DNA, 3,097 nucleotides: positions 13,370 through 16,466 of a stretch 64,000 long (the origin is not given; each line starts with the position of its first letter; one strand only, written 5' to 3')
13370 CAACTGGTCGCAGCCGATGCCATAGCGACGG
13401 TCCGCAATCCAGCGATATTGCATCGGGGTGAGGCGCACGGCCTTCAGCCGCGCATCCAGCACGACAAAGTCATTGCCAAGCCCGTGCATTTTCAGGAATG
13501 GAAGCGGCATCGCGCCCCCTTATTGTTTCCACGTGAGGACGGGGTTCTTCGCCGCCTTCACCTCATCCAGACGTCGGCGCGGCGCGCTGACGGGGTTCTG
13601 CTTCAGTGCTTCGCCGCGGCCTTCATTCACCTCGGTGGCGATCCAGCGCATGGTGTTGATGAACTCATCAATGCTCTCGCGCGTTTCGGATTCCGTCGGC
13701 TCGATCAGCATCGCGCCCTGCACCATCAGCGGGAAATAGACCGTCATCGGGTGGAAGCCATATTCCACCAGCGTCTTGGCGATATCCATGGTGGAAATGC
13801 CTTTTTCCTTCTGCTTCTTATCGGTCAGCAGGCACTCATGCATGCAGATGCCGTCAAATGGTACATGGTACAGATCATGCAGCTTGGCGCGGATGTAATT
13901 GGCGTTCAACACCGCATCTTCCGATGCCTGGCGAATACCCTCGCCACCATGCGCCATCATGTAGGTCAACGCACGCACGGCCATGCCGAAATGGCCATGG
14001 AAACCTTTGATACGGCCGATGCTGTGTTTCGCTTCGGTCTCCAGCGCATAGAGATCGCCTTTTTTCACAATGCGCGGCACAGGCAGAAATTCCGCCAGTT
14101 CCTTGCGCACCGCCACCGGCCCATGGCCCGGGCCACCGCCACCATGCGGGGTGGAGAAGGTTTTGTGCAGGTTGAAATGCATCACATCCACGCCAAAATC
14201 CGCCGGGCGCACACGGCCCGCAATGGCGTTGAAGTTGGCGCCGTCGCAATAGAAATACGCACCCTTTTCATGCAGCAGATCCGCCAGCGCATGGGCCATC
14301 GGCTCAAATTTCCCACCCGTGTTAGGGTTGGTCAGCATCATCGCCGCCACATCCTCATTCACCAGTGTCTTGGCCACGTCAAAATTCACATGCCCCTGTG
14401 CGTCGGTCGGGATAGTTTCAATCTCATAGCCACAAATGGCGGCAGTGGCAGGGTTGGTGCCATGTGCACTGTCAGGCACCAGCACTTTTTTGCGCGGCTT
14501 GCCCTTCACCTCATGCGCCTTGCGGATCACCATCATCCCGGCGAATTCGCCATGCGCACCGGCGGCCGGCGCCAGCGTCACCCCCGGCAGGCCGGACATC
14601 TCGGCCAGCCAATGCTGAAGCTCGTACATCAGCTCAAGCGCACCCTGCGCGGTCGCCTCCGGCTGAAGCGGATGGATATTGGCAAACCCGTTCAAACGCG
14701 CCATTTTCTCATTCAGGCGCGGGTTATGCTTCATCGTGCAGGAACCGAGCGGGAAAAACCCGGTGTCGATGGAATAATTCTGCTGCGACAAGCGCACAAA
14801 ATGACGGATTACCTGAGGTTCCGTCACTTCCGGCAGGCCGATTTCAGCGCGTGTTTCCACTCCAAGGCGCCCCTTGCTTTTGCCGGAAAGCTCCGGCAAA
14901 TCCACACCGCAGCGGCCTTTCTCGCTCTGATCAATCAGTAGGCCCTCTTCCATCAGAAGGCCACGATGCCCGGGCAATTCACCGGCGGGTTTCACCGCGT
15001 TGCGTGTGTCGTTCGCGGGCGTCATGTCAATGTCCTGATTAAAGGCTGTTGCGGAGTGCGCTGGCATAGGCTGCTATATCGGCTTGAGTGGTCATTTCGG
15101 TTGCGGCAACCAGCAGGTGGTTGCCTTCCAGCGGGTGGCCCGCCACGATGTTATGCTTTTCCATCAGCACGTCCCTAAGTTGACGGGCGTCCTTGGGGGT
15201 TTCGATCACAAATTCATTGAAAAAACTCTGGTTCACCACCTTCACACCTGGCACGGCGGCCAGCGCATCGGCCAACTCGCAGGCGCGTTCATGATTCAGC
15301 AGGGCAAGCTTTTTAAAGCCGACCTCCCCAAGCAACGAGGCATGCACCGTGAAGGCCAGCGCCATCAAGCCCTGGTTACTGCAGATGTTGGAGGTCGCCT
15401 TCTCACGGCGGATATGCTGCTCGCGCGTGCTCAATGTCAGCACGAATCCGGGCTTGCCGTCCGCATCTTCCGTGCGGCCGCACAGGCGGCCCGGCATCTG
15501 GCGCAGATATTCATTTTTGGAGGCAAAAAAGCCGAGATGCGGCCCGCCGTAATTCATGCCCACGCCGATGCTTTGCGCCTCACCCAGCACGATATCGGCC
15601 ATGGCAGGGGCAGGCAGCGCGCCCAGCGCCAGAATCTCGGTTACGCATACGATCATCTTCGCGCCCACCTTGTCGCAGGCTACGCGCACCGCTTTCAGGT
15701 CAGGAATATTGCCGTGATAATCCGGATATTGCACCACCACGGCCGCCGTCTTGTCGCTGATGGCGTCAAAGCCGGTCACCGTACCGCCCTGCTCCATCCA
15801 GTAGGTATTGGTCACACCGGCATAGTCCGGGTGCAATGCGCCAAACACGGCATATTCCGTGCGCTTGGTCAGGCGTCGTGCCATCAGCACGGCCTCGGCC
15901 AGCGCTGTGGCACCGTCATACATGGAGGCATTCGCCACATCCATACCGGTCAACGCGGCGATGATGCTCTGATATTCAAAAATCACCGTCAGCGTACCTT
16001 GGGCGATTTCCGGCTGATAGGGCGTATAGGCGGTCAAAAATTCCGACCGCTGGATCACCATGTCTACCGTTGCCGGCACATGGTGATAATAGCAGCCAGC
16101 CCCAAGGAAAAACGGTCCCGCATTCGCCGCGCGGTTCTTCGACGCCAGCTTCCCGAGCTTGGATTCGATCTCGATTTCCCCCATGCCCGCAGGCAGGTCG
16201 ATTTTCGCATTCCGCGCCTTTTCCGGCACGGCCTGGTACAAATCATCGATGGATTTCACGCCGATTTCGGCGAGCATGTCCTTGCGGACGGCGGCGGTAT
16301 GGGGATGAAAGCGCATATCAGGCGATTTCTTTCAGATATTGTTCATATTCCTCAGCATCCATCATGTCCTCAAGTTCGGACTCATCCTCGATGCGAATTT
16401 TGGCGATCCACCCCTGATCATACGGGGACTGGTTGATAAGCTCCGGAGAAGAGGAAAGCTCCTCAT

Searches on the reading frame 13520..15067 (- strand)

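Call 63: search_protein_families(library=pfam, proteins=[window:13520-15067:-], max_evalue=0.001)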
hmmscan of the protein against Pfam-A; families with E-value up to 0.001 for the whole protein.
window:13520-15067:- (515 aa): 3 families
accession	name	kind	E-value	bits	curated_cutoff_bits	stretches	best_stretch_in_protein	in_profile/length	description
PF21478.3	GcvP2_C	-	5.5e-27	94.5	27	1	381-485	1-107/122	Glycine dehydrogenase, C-terminal domain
PF02347.22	GDC-P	-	3.5e-17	62.8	26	1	81-329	47-284/429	Glycine cleavage system P-protein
PF00266.25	Aminotran_5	-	4.6e-10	39.5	21.5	1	179-309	76-207/371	Aminotransferase class-V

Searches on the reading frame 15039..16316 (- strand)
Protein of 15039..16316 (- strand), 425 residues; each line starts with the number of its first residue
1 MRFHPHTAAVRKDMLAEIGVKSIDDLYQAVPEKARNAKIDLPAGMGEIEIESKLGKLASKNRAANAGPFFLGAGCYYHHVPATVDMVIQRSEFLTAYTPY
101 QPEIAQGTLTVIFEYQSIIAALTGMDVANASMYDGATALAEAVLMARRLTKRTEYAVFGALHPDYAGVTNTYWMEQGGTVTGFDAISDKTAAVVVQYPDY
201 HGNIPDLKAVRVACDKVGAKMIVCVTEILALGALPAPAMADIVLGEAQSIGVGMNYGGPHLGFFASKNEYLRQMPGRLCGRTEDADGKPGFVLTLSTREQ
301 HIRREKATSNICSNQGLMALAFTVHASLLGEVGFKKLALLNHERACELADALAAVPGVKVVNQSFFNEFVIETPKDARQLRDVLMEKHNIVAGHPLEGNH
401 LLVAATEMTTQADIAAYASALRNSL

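Call 63: search_protein_families(library=pfam, proteins=[window:15039-16316:-], max_evalue=0.001)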
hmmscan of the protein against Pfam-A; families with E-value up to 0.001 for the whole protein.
window:15039-16316:- (425 aa): 1 family
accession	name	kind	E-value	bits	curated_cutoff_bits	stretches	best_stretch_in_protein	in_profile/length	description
PF02347.22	GDC-P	-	1.6e-116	390.2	26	1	2-417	2-425/429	Glycine cleavage system P-protein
